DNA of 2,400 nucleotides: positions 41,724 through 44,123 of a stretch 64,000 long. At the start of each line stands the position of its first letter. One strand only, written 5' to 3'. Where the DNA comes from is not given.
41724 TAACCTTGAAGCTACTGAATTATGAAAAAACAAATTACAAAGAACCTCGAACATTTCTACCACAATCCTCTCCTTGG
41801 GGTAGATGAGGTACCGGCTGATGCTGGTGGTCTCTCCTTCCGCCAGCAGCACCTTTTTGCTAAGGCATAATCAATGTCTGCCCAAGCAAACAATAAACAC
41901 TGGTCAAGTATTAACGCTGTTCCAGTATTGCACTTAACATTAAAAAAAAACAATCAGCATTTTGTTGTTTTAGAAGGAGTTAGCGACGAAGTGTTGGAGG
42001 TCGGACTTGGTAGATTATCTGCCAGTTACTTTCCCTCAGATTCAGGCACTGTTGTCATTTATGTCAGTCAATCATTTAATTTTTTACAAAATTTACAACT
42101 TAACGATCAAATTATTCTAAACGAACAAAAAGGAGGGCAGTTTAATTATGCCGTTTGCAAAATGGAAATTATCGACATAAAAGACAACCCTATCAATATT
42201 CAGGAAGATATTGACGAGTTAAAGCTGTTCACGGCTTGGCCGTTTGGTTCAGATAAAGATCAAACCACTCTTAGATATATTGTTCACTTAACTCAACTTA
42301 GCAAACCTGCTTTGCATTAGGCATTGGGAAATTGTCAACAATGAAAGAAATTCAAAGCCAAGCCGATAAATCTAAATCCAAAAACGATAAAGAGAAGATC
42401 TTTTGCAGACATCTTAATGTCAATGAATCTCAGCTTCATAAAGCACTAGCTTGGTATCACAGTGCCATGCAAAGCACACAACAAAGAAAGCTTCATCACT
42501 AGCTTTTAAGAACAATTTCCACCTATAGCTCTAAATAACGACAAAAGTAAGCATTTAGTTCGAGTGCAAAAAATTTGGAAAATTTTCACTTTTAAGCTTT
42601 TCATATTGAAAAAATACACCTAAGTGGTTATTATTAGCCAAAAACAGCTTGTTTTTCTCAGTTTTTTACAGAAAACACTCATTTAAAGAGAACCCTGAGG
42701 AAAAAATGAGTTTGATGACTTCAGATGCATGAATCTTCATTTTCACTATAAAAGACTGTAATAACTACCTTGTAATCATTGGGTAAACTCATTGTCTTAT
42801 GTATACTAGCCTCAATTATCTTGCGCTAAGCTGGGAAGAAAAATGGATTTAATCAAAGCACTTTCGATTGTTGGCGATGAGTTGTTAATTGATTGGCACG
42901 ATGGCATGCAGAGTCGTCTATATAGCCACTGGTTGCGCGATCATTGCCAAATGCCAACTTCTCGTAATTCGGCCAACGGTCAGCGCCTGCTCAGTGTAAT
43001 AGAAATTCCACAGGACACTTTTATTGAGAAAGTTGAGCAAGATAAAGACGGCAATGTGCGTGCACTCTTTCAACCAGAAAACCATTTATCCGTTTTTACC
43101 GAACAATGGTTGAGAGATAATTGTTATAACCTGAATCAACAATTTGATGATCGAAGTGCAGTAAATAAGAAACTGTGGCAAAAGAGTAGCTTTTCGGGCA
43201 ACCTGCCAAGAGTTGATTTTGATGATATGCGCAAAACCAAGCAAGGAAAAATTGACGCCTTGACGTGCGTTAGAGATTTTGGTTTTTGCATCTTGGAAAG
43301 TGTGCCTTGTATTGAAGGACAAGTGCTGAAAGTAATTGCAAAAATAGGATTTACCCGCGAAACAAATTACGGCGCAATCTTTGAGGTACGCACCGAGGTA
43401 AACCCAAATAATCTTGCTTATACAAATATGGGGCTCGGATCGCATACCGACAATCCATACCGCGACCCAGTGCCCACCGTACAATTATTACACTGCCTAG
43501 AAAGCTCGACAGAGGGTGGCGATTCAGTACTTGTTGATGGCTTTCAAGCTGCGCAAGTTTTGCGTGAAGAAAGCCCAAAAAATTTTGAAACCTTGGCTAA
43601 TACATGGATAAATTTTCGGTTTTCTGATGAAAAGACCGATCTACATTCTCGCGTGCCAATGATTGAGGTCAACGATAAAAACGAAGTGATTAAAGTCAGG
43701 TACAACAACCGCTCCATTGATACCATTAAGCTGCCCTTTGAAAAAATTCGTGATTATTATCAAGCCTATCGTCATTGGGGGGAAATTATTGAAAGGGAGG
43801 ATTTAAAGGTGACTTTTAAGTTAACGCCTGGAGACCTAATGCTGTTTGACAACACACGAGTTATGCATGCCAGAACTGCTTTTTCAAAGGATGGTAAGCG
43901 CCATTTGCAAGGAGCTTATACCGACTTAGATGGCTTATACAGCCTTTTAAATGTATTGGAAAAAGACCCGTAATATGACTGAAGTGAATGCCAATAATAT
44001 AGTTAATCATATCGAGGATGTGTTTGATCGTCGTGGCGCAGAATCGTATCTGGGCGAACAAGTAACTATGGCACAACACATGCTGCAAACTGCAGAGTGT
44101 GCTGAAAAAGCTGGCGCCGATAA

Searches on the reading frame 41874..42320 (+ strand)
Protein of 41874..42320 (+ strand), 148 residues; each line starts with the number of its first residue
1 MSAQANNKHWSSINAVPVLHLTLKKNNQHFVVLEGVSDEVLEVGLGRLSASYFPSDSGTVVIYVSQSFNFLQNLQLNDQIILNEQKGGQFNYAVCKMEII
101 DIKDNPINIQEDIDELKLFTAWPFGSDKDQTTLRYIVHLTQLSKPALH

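Call 71: search_protein_families(library=pfam, proteins=[window:41874-42320:+], max_evalue=0.001)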
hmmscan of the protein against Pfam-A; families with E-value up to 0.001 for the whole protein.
window:41874-42320:+ (148 aa): 2 families
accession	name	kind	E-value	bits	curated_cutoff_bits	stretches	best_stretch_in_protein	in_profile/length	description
PF04203.18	Sortase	-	1.6e-11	44.5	26.6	1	26-138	6-121/125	Sortase domain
PF25657.1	Rota_VP6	-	0.00018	21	27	1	70-141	254-323/390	Rotavirus intermediate capsid protein VP6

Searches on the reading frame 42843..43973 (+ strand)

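Call 71: search_protein_families(library=pfam, proteins=[window:42843-43973:+], max_evalue=0.001)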
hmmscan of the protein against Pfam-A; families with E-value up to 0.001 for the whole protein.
window:42843-43973:+ (376 aa): 2 families
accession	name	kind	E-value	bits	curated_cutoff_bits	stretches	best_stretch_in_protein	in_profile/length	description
PF02668.22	TauD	-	1.4e-44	153.5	27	1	123-359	13-267/267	Taurine catabolism dioxygenase TauD, TfdA family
PF06155.17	GBBH-like_N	-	2.5e-10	41.4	22.8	1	12-91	8-85/85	Gamma-butyrobetaine hydroxylase-like, N-terminal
